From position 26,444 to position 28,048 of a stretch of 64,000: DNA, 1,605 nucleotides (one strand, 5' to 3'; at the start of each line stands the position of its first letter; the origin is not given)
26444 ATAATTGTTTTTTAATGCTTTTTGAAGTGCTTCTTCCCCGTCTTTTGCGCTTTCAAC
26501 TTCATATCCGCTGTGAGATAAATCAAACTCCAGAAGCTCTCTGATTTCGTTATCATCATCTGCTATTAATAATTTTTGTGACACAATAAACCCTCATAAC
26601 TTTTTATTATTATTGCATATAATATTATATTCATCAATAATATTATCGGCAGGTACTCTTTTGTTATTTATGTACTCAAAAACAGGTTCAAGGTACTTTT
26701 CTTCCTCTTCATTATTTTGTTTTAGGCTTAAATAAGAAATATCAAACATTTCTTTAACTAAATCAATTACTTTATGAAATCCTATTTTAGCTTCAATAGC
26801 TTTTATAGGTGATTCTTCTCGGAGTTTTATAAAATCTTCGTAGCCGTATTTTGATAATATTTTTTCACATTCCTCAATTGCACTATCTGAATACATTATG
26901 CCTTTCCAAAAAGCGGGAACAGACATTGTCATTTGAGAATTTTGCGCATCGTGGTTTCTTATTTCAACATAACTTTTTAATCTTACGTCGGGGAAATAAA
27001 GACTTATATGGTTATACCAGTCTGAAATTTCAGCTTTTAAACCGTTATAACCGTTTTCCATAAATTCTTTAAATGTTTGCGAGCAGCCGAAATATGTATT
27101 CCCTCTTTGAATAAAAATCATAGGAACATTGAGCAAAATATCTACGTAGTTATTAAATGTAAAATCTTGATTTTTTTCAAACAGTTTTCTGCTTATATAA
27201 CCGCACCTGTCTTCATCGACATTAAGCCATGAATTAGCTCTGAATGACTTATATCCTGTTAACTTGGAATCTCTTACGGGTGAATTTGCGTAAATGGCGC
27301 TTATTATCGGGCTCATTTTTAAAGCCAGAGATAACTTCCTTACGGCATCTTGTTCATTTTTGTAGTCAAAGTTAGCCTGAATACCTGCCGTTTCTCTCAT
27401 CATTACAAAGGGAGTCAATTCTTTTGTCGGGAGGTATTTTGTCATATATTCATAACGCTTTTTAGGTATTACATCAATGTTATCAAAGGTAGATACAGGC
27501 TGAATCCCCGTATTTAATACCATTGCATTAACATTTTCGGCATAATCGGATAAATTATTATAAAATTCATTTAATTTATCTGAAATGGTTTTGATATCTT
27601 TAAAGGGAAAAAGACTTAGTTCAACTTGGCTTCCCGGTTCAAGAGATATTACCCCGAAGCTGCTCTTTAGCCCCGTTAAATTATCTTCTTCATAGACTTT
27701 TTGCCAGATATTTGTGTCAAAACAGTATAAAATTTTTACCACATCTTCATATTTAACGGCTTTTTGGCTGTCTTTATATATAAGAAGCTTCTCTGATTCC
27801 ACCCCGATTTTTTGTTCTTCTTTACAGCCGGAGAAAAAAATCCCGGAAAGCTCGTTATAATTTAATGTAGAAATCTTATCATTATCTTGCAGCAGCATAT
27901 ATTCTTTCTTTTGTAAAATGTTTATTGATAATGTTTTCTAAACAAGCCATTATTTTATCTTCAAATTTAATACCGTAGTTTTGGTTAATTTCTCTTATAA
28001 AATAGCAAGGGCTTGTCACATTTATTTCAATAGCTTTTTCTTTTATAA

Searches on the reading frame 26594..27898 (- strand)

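Call 68: search_protein_families(library=pfam, proteins=[window:26594-27898:-], max_evalue=0.00001)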
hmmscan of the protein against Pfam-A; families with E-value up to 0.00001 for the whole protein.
window:26594-27898:- (434 aa): 1 family
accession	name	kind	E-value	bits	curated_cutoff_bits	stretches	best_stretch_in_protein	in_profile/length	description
PF04107.18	GCS2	-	2.1e-36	126.2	21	1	64-342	19-280/291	Glutamate-cysteine ligase family 2(GCS2)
